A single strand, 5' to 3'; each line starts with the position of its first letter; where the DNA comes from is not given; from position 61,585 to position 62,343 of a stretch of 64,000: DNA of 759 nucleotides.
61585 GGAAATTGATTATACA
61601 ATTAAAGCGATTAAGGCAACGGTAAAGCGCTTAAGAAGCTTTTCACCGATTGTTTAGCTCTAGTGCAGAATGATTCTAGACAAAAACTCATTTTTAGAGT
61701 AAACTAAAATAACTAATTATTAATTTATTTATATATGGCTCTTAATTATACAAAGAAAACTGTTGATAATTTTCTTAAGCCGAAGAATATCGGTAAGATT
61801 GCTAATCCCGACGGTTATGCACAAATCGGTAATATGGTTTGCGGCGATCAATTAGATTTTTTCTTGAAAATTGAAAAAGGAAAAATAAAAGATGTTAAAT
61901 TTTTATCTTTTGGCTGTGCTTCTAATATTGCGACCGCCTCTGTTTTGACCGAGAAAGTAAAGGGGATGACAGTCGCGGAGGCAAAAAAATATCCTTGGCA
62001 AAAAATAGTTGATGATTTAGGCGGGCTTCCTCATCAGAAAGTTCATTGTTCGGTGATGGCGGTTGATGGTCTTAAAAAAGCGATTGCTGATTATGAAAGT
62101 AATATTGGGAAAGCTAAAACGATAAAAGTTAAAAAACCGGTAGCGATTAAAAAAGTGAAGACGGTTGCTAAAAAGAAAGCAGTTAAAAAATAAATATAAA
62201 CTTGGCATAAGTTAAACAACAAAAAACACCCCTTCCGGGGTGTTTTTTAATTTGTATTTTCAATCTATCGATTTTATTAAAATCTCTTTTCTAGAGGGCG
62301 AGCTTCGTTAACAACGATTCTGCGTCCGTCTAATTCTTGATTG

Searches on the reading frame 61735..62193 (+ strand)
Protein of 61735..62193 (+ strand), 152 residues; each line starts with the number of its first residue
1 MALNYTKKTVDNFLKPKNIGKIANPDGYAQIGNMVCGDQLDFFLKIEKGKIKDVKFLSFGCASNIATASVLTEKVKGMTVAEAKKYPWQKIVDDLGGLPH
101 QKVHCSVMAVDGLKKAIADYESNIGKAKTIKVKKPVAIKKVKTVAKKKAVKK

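Call 88: find_encoding_contigs(protein=window:61735-62193:+, flank=10000, max_places=3)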
Protein window:61735-62193:+ (152 aa): 2 contigs read that carry it; 2 places shown.
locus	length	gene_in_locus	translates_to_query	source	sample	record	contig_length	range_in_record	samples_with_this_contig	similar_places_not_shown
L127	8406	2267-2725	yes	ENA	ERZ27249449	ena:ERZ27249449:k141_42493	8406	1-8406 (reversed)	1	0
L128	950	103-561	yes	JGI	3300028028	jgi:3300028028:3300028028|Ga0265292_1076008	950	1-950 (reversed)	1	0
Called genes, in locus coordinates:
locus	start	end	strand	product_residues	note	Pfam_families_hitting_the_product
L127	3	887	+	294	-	?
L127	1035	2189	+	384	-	PF00266:Aminotran_5, PF01053:Cys_Met_Meta_PP (weak), PF01212:Beta_elim_lyase (weak)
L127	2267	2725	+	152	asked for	PF01592:NifU_N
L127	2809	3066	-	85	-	PF00076:RRM_1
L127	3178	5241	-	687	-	PF04932:Wzy_C, PF00515:TPR_1 (faint), PF07719:TPR_2 (faint), PF13181:TPR_8 (faint)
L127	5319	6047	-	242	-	PF00687:Ribosomal_L1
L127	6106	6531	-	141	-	PF03946:Ribosomal_L11_N, PF00298:Ribosomal_L11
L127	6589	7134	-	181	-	PF02357:NusG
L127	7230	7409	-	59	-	PF00584:SecE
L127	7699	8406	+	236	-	?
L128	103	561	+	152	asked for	PF01592:NifU_N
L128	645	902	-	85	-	PF00076:RRM_1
